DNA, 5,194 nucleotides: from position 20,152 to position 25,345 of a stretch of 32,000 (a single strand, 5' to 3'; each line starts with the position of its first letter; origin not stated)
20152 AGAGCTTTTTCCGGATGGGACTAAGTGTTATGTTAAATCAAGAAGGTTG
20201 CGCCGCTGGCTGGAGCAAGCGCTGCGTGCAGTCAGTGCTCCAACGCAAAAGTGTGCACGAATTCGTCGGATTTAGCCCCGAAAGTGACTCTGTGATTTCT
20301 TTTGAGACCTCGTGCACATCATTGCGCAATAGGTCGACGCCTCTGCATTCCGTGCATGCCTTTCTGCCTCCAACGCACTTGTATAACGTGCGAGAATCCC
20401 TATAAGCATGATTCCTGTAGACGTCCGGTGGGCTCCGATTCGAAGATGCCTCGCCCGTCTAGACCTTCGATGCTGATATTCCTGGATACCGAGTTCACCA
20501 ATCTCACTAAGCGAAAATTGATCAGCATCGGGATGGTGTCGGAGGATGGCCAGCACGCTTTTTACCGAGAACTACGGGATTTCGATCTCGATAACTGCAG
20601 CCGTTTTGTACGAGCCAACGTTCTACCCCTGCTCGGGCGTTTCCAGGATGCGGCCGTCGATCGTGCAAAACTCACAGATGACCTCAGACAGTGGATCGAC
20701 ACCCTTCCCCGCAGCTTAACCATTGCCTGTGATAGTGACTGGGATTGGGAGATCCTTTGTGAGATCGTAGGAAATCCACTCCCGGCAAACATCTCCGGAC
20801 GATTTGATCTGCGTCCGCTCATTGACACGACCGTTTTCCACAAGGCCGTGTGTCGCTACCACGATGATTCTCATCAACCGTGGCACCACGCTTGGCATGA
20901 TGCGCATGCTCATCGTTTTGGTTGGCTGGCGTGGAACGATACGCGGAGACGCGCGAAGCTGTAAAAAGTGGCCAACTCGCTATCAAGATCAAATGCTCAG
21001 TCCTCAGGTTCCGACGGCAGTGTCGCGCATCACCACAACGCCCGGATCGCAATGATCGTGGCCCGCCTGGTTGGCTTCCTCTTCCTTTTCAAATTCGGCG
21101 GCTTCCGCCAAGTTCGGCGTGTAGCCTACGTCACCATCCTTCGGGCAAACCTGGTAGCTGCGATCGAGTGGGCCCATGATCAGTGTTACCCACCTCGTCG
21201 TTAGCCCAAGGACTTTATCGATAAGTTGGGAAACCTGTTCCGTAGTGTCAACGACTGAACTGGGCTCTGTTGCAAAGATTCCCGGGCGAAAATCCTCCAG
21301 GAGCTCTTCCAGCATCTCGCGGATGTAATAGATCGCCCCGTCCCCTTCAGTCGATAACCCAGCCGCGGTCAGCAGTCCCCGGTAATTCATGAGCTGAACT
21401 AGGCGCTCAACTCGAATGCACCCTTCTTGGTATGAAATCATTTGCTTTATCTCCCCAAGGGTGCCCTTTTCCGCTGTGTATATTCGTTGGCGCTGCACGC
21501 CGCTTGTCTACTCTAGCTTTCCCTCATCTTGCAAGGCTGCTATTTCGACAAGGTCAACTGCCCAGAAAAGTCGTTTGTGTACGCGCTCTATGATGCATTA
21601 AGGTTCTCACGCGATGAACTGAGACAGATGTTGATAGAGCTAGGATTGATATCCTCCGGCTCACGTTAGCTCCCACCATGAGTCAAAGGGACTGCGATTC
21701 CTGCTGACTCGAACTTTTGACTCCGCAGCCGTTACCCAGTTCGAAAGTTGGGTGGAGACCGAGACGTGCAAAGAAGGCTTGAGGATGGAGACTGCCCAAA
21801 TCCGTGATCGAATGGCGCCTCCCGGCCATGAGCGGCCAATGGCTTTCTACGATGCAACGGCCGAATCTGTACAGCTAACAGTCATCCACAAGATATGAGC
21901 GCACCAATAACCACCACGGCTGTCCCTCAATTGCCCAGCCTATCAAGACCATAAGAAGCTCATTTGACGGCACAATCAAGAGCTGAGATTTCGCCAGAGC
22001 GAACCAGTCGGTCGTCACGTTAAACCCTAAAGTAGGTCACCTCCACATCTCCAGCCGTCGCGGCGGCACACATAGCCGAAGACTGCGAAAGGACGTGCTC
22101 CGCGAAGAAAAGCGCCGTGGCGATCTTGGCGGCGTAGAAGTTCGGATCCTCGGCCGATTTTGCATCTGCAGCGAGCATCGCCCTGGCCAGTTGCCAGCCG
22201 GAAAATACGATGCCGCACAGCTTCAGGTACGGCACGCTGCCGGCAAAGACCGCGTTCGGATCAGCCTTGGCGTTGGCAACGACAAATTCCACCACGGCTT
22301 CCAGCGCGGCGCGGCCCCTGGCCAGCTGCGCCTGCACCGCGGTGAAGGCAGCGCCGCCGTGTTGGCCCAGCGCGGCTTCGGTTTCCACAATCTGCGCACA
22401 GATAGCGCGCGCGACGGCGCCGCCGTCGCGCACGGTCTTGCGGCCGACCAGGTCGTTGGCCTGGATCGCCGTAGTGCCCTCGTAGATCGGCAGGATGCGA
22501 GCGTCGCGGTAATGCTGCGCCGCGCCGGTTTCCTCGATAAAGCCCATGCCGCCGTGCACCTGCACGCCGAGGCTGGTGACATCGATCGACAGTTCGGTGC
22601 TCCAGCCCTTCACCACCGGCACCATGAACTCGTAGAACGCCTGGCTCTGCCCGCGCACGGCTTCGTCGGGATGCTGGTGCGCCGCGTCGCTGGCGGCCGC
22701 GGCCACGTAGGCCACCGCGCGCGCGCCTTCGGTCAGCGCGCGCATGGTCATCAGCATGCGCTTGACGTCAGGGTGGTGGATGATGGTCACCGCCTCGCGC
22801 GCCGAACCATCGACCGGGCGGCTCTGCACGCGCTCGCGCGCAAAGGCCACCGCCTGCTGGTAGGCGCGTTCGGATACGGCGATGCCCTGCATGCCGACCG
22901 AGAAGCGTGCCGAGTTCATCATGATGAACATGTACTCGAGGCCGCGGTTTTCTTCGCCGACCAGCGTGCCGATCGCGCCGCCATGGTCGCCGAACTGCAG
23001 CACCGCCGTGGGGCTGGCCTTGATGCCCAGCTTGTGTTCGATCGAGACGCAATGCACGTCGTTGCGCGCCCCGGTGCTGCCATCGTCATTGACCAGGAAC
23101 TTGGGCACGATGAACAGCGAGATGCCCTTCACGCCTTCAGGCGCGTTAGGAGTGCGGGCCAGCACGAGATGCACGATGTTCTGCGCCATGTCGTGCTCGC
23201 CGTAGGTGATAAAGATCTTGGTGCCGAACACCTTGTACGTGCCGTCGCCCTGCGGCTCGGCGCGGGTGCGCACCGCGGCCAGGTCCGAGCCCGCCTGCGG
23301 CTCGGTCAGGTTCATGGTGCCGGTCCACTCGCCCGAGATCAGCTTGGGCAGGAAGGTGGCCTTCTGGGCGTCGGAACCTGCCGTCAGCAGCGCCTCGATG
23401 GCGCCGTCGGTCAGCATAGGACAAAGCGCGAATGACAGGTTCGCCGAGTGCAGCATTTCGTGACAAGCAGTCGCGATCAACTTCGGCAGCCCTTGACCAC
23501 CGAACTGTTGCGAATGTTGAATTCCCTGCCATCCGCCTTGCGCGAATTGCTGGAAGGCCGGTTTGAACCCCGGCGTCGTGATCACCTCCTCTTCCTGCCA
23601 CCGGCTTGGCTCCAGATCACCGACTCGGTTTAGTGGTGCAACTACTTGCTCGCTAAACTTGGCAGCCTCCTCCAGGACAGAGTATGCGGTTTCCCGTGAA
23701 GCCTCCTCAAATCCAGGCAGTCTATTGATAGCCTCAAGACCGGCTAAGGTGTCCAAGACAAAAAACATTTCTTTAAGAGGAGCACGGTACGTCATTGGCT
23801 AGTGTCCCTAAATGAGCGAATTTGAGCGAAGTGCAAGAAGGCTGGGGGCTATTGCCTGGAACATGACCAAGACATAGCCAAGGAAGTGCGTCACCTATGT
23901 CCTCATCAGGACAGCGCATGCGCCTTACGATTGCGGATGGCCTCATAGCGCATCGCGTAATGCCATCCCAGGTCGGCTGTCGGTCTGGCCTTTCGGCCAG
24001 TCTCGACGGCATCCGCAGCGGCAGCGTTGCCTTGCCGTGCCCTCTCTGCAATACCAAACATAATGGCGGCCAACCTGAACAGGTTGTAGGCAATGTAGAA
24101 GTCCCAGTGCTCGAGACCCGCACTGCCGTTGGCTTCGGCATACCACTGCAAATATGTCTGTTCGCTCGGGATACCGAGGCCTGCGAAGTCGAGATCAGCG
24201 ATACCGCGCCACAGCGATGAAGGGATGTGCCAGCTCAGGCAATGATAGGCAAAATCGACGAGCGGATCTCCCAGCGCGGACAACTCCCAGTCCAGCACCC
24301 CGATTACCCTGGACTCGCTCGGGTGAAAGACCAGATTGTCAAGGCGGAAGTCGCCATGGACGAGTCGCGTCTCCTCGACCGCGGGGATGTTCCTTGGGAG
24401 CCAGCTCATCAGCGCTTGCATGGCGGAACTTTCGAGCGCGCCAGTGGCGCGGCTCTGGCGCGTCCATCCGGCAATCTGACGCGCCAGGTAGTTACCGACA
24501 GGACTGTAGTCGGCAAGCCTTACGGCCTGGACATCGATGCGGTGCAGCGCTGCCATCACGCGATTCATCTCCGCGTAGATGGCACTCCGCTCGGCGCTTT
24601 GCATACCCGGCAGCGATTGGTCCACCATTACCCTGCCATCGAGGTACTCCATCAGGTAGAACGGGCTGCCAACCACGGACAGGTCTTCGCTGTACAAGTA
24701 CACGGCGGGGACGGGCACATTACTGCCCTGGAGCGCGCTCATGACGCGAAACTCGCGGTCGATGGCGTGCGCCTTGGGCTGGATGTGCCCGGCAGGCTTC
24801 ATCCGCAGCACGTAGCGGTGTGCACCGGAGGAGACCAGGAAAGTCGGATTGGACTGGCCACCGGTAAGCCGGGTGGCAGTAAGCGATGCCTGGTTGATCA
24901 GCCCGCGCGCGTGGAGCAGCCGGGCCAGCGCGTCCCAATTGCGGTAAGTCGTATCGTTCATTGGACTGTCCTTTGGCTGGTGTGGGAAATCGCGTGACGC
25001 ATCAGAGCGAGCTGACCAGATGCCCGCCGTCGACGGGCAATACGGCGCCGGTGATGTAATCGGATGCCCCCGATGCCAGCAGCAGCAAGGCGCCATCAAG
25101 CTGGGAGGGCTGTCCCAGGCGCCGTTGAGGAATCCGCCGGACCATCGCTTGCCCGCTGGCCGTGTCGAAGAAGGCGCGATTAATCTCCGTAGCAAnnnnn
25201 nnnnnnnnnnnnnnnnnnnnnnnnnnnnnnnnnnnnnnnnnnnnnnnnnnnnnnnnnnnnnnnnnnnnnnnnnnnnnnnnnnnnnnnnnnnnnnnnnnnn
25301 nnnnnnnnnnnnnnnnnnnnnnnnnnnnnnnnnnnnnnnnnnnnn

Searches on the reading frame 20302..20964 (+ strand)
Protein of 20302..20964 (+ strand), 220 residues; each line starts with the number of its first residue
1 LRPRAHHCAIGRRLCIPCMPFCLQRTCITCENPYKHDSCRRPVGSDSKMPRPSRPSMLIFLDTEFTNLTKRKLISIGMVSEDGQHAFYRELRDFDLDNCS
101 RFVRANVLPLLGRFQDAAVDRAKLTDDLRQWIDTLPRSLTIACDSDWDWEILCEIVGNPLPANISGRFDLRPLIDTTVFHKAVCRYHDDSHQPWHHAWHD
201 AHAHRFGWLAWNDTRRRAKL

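Call 10: search_protein_families(library=pfam, max_evalue=0.01, proteins=[window:20302-20964:+])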
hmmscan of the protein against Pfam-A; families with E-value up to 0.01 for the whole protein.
window:20302-20964:+ (220 aa): 0 families

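Call 39: search_protein_families(library=pfam, max_evalue=10, proteins=[window:20302-20964:+])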
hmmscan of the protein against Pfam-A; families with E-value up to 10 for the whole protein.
window:20302-20964:+ (220 aa): 0 families

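Call 55: search_protein_families(library=phrogs, max_evalue=0.01, proteins=[window:20302-20964:+])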
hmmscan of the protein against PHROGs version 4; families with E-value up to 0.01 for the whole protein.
window:20302-20964:+ (220 aa): 1 family
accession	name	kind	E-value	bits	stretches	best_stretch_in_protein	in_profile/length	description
phrog_2259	-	DNA, RNA and nucleotide metabolism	3.1e-19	70.2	1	54-217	4-178/186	Rnase H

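Call 97: search_protein_families(library=ncbifam, max_evalue=0.01, proteins=[window:20302-20964:+])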
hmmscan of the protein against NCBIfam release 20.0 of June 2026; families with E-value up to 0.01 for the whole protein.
window:20302-20964:+ (220 aa): 1 family
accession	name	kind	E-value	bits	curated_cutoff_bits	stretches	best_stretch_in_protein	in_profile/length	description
NF033638.1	RNase_AS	equivalog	2.8e-10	40.7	200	1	60-158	2-104/155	polyadenylate-specific 3'-exoribonuclease AS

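Call 99: search_protein_families(library=padloc, max_evalue=0.01, proteins=[window:20302-20964:+])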
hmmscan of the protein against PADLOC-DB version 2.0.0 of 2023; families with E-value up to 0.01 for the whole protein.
window:20302-20964:+ (220 aa): 0 families

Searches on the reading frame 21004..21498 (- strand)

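Call 10: search_protein_families(library=pfam, max_evalue=0.01, proteins=[window:21004-21498:-])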
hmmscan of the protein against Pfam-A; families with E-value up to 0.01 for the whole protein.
window:21004-21498:- (164 aa): 0 families

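Call 39: search_protein_families(library=pfam, max_evalue=10, proteins=[window:21004-21498:-])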
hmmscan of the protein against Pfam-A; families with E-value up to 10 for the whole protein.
window:21004-21498:- (164 aa): 0 families

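Call 55: search_protein_families(library=phrogs, max_evalue=0.01, proteins=[window:21004-21498:-])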
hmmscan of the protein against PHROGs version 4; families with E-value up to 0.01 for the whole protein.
window:21004-21498:- (164 aa): 1 family
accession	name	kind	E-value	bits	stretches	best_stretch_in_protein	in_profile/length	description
phrog_5247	-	unknown function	0.00083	20.5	1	110-154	12-51/67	-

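Call 97: search_protein_families(library=ncbifam, max_evalue=0.01, proteins=[window:21004-21498:-])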
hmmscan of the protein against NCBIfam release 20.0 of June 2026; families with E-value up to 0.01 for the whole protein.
window:21004-21498:- (164 aa): 0 families

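Call 99: search_protein_families(library=padloc, max_evalue=0.01, proteins=[window:21004-21498:-])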
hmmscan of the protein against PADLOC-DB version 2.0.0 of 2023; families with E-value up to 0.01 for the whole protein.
window:21004-21498:- (164 aa): 0 families

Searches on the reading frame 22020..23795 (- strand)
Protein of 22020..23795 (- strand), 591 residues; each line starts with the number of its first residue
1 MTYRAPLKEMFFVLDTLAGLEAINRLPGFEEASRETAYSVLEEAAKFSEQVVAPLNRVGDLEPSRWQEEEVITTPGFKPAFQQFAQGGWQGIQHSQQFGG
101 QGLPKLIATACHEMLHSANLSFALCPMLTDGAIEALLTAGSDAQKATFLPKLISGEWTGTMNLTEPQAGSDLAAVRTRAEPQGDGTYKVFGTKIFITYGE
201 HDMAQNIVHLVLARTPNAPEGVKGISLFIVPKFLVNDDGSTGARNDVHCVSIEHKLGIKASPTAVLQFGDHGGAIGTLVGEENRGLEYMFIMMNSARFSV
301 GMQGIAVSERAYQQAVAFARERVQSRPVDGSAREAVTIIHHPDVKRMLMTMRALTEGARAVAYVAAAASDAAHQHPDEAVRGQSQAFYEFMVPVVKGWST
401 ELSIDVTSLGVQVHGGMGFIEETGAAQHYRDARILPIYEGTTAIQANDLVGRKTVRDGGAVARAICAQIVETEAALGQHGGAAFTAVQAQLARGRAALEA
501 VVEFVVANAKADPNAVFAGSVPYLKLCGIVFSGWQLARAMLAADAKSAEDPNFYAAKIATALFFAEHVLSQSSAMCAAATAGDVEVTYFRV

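Call 10: search_protein_families(library=pfam, max_evalue=0.01, proteins=[window:22020-23795:-])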
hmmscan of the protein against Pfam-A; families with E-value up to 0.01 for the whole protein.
window:22020-23795:- (591 aa): 6 families
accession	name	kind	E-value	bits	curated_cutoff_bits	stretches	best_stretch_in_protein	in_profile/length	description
PF12806.12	Acyl-CoA_dh_C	-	1.9e-26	93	30.3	1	469-586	5-120/124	Acetyl-CoA dehydrogenase C-terminal like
PF00441.29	Acyl-CoA_dh_1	-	1.2e-24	87.5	22.4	1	283-449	1-145/150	Acyl-CoA dehydrogenase, C-terminal domain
PF02771.21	Acyl-CoA_dh_N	-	4.3e-13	50.1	22.9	1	40-156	7-113/113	Acyl-CoA dehydrogenase, N-terminal domain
PF02770.24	Acyl-CoA_dh_M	-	9.1e-13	48.6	33.3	1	161-270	2-96/97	Acyl-CoA dehydrogenase, middle domain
PF08028.16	Acyl-CoA_dh_2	-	8.1e-06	26.6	22.7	1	302-441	5-132/134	Acyl-CoA dehydrogenase, C-terminal domain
PF22924.1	ACOX_C_alpha1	-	0.00016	22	27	1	292-444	3-159/169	Acyl-CoA oxidase, C-alpha1 domain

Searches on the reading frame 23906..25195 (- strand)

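Call 11: search_protein_families(library=pfam, max_evalue=0.01, proteins=[window:23906-25195:-])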
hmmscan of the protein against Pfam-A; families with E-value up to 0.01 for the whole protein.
window:23906-25195:- (429 aa): 4 families
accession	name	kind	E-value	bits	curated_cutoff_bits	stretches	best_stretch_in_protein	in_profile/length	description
PF01636.29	APH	-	7.2e-51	173.7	23.2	1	107-325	2-216/239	Phosphotransferase enzyme family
PF01163.29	RIO1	-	0.00021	21.4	22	0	143-216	53-119/187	RIO domain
PF03881.20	Fructosamin_kin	-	0.0016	18.2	22.4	0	90-188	5-97/288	Fructosamine kinase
PF02958.26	EcKL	-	0.0071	16.2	22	1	234-318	175-260/294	Ecdysteroid kinase-like family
